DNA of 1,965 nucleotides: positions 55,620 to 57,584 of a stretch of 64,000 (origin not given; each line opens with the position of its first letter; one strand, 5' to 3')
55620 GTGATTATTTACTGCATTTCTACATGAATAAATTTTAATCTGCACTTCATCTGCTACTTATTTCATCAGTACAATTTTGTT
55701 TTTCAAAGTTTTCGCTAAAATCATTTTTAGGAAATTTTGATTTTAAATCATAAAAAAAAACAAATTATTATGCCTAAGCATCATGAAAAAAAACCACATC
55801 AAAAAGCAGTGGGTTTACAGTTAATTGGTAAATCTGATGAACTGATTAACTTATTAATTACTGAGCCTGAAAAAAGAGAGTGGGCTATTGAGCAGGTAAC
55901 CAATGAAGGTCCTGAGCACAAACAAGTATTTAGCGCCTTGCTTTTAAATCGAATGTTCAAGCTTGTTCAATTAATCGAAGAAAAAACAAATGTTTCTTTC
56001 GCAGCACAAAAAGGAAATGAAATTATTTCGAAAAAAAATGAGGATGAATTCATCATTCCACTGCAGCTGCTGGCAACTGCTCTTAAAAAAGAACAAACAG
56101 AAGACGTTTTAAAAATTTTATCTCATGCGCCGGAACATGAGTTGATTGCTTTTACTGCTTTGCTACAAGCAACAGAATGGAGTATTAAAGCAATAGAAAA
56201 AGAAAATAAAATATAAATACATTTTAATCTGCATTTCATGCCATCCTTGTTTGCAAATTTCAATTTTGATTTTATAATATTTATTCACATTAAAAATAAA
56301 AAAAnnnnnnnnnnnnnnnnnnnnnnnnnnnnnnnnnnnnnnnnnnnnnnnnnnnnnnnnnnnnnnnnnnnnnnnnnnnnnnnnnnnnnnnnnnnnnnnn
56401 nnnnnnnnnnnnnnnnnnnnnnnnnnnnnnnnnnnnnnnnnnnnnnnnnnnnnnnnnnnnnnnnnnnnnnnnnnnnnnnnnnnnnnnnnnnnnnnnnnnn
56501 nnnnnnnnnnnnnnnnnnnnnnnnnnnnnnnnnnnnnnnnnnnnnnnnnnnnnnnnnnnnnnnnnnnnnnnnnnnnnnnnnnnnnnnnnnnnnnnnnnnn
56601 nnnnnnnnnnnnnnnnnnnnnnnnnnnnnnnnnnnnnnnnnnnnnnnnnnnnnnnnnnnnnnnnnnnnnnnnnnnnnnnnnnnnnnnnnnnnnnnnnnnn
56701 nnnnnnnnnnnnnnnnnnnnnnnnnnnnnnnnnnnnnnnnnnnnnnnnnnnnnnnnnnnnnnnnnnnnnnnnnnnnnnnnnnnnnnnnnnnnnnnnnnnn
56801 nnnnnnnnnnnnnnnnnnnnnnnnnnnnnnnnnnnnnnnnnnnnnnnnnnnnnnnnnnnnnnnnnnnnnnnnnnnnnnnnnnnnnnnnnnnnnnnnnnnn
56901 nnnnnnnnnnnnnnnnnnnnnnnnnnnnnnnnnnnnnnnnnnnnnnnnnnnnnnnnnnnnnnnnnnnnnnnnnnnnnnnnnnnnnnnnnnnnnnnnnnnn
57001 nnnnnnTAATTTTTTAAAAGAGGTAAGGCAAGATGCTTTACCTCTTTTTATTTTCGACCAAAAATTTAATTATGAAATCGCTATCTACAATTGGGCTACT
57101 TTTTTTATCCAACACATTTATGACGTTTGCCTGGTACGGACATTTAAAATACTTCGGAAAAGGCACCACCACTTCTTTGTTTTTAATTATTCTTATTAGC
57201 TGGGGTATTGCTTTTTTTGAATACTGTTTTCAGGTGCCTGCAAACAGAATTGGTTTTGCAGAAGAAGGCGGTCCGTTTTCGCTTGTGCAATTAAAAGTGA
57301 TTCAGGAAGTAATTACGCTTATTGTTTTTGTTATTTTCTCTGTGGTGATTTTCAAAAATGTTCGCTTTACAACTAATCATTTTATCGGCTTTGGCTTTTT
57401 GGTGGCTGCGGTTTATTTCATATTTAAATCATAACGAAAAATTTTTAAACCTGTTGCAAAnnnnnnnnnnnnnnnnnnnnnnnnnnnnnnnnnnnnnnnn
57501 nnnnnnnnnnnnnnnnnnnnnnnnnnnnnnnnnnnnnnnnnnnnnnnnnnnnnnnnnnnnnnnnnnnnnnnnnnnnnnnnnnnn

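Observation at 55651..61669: Candidate uncharacterised envelope-stress or metal-response module: a co-regulated small protein, paralogous periplasmic proteins, two transporters and a two-component system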

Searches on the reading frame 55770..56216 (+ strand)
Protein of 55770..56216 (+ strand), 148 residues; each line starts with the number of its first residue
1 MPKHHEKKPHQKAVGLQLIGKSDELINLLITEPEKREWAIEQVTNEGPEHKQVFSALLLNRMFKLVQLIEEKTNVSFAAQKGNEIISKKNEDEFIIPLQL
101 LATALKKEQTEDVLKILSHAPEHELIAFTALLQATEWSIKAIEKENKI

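Call 3: search_protein_families(library=pfam, proteins=[window:55770-56216:+], max_evalue=0.1)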
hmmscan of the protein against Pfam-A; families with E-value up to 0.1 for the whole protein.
window:55770-56216:+ (148 aa): 0 families

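Call 4: search_protein_families(library=ncbifam, proteins=[window:55770-56216:+], max_evalue=0.1)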
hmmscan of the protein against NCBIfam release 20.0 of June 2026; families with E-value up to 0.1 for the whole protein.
window:55770-56216:+ (148 aa): 0 families

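Call 36: find_homologous_proteins(query=window:55770-56216:+)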
Query window:55770-56216:+ (148 aa): 17 proteins with E <= 0.001 among 56 candidates.
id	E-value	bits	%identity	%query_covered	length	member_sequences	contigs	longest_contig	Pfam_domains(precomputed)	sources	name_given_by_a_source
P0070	7.4e-87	306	100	100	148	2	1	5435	-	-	-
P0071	5.4e-65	235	76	95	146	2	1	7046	-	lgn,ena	-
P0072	2.0e-64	234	77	100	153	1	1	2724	-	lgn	-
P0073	1.9e-49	185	60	99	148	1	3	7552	-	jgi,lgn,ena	-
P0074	1.6e-48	182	56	95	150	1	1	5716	-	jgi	jgi:hypothetical protein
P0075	1.0e-47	180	60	99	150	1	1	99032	-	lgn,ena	-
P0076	3.7e-47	178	55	95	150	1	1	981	-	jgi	-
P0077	1.2e-45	173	58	99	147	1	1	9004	-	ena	-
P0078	9.4e-45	170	57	96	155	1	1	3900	-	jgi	jgi:hypothetical protein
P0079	2.3e-43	165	56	95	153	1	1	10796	-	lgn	-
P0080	5.4e-36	142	49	99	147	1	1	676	-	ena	-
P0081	2.8e-35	139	49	97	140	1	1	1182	-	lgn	-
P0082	7.3e-33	131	47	97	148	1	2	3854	-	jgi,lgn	-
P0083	6.5e-26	109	40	95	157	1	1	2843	-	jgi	jgi:hypothetical protein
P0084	1.1e-24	105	41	99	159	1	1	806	-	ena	-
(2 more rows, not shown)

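Call 56: search_protein_families(library=pfam, alignment_id=A2, max_evalue=0.1)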
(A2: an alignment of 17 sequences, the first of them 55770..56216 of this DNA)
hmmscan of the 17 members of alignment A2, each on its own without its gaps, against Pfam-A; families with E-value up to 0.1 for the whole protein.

A. member 1, window:55770-56216:+ (148 aa): 0 families

B. families by the number of members that match (of 17 scanned): 4 families
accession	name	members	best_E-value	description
PF03949.21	Malic_M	1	0.044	Malic enzyme, NAD binding domain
PF06988.16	NifT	1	0.068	NifT/FixU protein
PF23613.1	ELP3_N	1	0.078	ELP3 N-terminal domain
PF04359.20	DUF493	1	0.095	Protein of unknown function (DUF493)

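Call 61: predict_structure(alignment_id=A2)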
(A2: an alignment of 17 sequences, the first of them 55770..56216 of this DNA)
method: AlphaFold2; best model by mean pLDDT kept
length: 148 residues; sequences in the alignment: 17
mean_pLDDT: 66.0   pTM: 0.62
mean pLDDT of the five models: 66.0, 62.6, 60.9, 60.8, 51.5
residues with pLDDT >= 90: 3; 70-90: 55; 50-70: 64; < 50: 26
segments of 3 or more residues with pLDDT < 50: 1-20, 89-92
pLDDT, mean of each block of 10 residues (from residue 1): 43 41 66 69 59 70 86 85 58 53 61 67 74 85 75
secondary structure, 60 per line:
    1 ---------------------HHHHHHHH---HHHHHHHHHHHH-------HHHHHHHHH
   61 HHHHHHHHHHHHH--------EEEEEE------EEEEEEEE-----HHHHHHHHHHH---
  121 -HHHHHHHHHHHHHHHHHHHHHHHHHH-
elements in order: H22-29 H33-44 H52-73 E82-87 E94-101 H107-117 H122-147

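Call 64: fold_search(model_id=the predicted structure, library=pdb)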
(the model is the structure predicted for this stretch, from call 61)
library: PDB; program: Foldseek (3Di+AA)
matches with E <= 10: 43; with E <= 0.001: 0
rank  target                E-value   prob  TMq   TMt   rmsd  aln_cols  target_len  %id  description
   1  8uu9_g                2.5e-01  0.13  0.19  0.19  13.1       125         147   10  Cryo-EM structure of the ratcheted Listeria innocua 70S ribosome (head-swiveled) in complex with HflXr and pe/E-tRNA ( (released 2024-02-28)
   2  9r9o_SF               3.6e-01  0.07  0.16  0.14  13.0       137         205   12  Yeast 80S with nascent chain in complex with Ssb1-ADP in the S1 state (released 2025-12-24)
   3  3o7i_A                2.0e+00  0.09  0.31  0.30  15.0       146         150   14  Crystal structure of 2-oxo-4-hydroxy-4-carboxy-5-ureidoimidazoline decarboxylase from Klebsiella pneumoniae (released 2010-09-08)
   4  6iqq_C                3.2e+00  0.02  0.16  0.06  17.2       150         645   13  Crystal structure of Prc with S452I and L252Y mutations in complex with NlpI (released 2019-07-24)
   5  6ygh_C                3.7e+00  0.03  0.22  0.18  16.1       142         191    9  Duck hepatitis B virus capsid (released 2020-09-02)
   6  8e2w                  4.1e+00  0.03  0.18  0.06  13.5       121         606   12  Structure of CRISPR-Associated DinG (released 2023-06-21)
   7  7uzg_A                4.1e+00  0.03  0.22  0.08  13.3       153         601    7  Rat Kidney V-ATPase lacking subunit H, with SidK and NCOA7B, State 1 (released 2023-11-22)
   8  8hi1_A                4.4e+00  0.03  0.23  0.13  15.7       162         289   10  Streptococcus thermophilus Cas1-Cas2- prespacer ternary complex (released 2023-09-13)
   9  6iqq_D                4.4e+00  0.01  0.16  0.05  18.6       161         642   13  Crystal structure of Prc with S452I and L252Y mutations in complex with NlpI (released 2019-07-24)
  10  5l91_B                4.9e+00  0.02  0.16  0.08  14.8       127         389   13  The 2.2 A crystal structure of CYP109E1 from Bacillus megaterium bound with four corticosterone molecules (released 2016-10-05)
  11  2o70_A                5.2e+00  0.08  0.28  0.25  14.5       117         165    8  Structure of OHCU decarboxylase from zebrafish (released 2007-04-10)
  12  4jix_A                5.5e+00  0.03  0.15  0.19  11.6        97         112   15  Crystal structure of the metallopeptidase zymogen of Methanocaldococcus jannaschii jannalysin (released 2013-06-12)
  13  2o70_B                5.9e+00  0.09  0.30  0.27  14.3       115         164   10  Structure of OHCU decarboxylase from zebrafish (released 2007-04-10)
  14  3o7k                  5.9e+00  0.04  0.26  0.27  15.3       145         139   13  Crystal structure of 2-oxo-4-hydroxy-4-carboxy-5-ureidoimidazoline decarboxylase from Klebsiella pneumoniae (released 2010-09-08)
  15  4c3e_E                5.9e+00  0.03  0.18  0.17  14.3       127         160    7  HRSV M2-1 mutant S58D S61D, P21 crystal (released 2014-01-22)
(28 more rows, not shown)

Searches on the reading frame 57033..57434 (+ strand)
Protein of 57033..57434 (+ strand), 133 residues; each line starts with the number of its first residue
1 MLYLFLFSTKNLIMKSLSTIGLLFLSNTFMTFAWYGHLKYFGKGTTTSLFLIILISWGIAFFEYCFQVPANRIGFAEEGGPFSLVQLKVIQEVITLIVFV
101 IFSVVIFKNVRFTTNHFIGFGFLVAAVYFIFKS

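Call 3: search_protein_families(library=pfam, proteins=[window:57033-57434:+], max_evalue=0.1)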
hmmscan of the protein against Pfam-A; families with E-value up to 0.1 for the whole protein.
window:57033-57434:+ (133 aa): 1 family
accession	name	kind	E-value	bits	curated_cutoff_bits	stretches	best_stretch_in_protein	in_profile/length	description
PF04342.18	DMT_6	-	1.1e-42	144.9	25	1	19-131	1-104/104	Putative member of DMT superfamily (DUF486)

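Call 4: search_protein_families(library=ncbifam, proteins=[window:57033-57434:+], max_evalue=0.1)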
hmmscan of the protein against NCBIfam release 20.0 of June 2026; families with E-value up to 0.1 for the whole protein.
window:57033-57434:+ (133 aa): 0 families
